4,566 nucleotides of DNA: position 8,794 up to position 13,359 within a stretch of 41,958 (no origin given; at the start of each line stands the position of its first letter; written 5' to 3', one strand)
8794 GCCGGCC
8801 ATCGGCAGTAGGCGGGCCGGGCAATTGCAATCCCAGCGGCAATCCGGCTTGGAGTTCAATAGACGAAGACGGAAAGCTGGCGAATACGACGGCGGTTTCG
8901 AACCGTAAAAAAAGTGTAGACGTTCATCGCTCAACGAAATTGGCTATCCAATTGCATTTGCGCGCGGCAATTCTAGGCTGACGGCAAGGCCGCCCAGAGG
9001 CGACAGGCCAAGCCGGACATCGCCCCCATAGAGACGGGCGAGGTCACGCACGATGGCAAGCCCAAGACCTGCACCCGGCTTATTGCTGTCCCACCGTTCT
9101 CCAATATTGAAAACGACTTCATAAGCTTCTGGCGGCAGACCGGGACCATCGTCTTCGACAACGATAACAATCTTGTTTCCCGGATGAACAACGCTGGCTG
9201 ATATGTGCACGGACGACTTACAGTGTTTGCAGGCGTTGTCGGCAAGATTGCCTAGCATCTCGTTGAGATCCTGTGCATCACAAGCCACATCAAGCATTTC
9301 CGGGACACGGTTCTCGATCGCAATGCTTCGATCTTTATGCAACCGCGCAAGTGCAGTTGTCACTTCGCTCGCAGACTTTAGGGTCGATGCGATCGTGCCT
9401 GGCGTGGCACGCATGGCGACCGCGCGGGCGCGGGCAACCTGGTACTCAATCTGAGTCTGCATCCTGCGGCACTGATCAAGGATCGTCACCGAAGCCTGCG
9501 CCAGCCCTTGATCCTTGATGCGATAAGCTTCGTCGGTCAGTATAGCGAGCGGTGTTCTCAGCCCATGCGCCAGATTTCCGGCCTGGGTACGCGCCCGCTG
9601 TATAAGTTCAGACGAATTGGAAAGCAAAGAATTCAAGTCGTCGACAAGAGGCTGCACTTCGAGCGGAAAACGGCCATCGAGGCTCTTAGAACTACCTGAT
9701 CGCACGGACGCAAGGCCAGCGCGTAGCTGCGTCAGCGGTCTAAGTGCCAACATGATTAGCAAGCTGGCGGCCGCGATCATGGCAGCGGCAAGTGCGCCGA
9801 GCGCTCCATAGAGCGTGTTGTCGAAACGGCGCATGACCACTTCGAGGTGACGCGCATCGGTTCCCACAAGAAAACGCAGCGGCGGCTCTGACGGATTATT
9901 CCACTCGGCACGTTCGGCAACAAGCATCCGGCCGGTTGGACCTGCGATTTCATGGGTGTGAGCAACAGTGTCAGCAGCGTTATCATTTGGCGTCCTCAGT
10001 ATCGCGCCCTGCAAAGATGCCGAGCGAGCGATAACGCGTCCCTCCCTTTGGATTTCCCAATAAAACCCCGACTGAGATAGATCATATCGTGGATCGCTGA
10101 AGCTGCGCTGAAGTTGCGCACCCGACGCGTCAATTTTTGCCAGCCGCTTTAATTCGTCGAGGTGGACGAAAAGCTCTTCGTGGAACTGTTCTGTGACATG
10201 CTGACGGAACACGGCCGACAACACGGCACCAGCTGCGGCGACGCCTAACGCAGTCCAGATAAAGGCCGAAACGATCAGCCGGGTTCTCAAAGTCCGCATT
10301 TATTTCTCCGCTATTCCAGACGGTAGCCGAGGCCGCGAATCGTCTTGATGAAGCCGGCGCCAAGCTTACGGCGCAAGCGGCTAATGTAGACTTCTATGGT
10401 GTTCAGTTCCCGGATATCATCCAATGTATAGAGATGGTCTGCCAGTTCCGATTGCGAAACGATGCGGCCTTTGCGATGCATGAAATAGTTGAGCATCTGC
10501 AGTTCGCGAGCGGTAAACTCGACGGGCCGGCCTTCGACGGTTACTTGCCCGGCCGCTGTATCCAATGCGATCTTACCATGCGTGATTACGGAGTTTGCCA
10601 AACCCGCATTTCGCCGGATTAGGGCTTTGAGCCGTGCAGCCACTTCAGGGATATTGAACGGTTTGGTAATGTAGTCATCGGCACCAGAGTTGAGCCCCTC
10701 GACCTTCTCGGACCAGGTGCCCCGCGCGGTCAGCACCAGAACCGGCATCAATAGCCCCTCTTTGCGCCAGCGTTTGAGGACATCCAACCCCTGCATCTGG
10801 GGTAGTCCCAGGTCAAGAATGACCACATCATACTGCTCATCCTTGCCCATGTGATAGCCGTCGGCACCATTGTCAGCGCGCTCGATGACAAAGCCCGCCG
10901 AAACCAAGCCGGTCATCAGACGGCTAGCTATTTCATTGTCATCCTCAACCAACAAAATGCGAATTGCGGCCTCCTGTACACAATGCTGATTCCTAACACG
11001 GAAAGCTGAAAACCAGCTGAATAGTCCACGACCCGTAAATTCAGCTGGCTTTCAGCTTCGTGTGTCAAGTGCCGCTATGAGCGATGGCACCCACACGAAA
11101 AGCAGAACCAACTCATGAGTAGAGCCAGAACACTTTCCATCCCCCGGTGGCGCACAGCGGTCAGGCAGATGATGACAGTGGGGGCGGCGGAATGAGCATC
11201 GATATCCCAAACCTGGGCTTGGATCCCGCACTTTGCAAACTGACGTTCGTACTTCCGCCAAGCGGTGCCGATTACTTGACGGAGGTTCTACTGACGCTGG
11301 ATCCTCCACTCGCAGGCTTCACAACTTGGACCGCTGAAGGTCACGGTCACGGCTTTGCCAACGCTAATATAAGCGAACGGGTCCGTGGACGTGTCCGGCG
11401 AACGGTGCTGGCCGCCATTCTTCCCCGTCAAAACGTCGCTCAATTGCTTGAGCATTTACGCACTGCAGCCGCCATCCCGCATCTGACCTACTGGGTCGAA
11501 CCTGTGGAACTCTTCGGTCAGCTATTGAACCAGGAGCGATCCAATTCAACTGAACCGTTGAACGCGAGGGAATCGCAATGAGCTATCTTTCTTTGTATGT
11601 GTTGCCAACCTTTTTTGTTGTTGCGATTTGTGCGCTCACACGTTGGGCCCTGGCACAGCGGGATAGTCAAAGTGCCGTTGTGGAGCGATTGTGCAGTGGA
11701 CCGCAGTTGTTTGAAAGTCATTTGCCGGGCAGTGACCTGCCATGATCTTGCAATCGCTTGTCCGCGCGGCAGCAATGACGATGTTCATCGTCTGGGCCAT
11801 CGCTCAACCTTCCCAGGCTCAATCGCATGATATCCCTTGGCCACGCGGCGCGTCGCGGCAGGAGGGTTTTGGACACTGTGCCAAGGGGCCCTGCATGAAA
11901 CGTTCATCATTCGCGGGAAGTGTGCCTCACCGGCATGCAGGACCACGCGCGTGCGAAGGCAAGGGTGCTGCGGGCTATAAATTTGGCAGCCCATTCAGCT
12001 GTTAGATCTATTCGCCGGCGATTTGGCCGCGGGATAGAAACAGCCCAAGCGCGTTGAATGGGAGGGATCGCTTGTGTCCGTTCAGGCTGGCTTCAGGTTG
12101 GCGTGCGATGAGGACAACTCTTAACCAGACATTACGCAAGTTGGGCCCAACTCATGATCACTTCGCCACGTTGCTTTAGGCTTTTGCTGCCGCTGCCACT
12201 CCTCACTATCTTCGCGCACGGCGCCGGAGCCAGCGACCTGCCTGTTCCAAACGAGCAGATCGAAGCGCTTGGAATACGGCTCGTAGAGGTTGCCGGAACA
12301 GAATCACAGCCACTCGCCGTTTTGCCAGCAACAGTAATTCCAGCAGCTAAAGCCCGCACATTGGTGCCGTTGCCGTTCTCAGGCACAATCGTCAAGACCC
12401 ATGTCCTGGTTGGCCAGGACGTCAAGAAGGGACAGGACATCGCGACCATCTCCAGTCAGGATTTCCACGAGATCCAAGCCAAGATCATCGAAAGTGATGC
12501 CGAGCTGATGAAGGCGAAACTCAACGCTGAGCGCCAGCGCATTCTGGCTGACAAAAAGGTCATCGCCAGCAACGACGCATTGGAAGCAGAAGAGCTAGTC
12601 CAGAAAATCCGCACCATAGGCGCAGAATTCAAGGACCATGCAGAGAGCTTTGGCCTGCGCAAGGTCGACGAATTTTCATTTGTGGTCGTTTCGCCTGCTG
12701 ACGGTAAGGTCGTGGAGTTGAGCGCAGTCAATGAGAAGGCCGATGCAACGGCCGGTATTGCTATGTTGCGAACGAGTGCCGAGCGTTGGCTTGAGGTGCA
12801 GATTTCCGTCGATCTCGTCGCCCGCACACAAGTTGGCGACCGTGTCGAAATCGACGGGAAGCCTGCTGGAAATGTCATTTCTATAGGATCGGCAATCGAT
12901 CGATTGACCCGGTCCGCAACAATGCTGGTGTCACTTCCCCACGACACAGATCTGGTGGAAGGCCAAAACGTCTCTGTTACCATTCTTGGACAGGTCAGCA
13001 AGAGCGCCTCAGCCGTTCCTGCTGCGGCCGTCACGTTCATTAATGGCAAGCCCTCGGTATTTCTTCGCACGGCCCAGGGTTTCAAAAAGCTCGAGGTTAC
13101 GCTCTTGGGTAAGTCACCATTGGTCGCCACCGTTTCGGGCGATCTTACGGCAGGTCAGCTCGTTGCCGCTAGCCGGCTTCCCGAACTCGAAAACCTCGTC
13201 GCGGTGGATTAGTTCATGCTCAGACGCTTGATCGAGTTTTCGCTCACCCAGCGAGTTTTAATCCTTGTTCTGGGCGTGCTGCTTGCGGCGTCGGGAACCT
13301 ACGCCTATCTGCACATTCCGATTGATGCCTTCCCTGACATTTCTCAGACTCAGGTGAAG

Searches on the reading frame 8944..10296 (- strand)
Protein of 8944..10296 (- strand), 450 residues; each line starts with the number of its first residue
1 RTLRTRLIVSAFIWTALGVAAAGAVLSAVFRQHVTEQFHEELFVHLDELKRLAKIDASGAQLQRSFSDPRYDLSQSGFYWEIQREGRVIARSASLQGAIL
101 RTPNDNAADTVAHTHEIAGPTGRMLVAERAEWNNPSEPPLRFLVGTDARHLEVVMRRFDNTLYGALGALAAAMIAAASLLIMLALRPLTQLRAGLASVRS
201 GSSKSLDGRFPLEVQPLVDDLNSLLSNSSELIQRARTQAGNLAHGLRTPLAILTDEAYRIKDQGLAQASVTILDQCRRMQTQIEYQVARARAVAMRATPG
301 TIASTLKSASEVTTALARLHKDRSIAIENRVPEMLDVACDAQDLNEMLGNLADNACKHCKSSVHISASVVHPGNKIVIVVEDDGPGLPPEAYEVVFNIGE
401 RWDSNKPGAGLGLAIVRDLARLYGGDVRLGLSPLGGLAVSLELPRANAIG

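Call 8: search_protein_families(library=pfam, proteins=[window:8944-10296:-], max_evalue=0.001)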
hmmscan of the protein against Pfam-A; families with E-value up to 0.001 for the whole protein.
window:8944-10296:- (450 aa): 3 families
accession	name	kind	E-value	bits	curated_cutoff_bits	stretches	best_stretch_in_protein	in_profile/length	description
PF02518.31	HATPase_c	-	7.8e-20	71.8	26.4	1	340-446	2-110/111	Histidine kinase-, DNA gyrase B-, and HSP90-like ATPase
PF13581.12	HATPase_c_2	-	5.8e-05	23.5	27.4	1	344-421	36-110/127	Histidine kinase-like ATPase domain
PF00512.31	HisKA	-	0.00087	19.7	26.9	0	237-284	4-55/66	His Kinase A (phospho-acceptor) domain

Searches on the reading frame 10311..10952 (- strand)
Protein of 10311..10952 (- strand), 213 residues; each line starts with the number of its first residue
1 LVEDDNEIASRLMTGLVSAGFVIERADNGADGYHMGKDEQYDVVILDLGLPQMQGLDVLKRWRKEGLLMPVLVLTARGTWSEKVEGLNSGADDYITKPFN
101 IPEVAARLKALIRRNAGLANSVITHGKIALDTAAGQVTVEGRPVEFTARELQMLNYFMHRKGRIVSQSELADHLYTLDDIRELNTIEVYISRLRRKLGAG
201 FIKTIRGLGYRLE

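Call 8: search_protein_families(library=pfam, proteins=[window:10311-10952:-], max_evalue=0.001)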
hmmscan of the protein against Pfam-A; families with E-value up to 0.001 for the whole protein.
window:10311-10952:- (213 aa): 2 families
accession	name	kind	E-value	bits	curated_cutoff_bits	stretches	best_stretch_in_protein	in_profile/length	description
PF00072.30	Response_reg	-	6.3e-24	84.7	30.2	1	2-108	4-110/111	Response regulator receiver domain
PF00486.34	Trans_reg_C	-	2.2e-20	72.9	26.2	1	141-212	1-77/77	Transcriptional regulatory protein, C terminal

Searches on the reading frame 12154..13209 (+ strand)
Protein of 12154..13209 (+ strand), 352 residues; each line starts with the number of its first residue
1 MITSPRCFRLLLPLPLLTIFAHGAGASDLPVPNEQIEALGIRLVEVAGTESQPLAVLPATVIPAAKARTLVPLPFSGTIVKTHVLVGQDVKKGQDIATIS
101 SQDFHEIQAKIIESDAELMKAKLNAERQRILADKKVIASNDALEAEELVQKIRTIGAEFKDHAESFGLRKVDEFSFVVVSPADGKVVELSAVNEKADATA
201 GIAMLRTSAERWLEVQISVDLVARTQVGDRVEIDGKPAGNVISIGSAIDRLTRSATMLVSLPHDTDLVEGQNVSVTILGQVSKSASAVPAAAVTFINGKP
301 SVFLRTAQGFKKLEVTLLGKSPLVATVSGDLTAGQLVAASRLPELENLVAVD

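Call 8: search_protein_families(library=pfam, proteins=[window:12154-13209:+], max_evalue=0.001)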
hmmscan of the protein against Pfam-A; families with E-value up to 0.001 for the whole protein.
window:12154-13209:+ (352 aa): 3 families
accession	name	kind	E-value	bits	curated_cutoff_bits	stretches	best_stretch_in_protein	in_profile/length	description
PF13437.12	HlyD_3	-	1.9e-09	38.6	22.2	1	177-265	1-97/106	HlyD family secretion protein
PF16576.10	HlyD_D23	-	9.9e-08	32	30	1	71-262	22-202/214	Barrel-sandwich domain of CusB or HlyD membrane-fusion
PF00364.28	Biotin_lipoyl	-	0.00032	20.9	22.1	0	61-99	35-73/73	Biotin-requiring enzyme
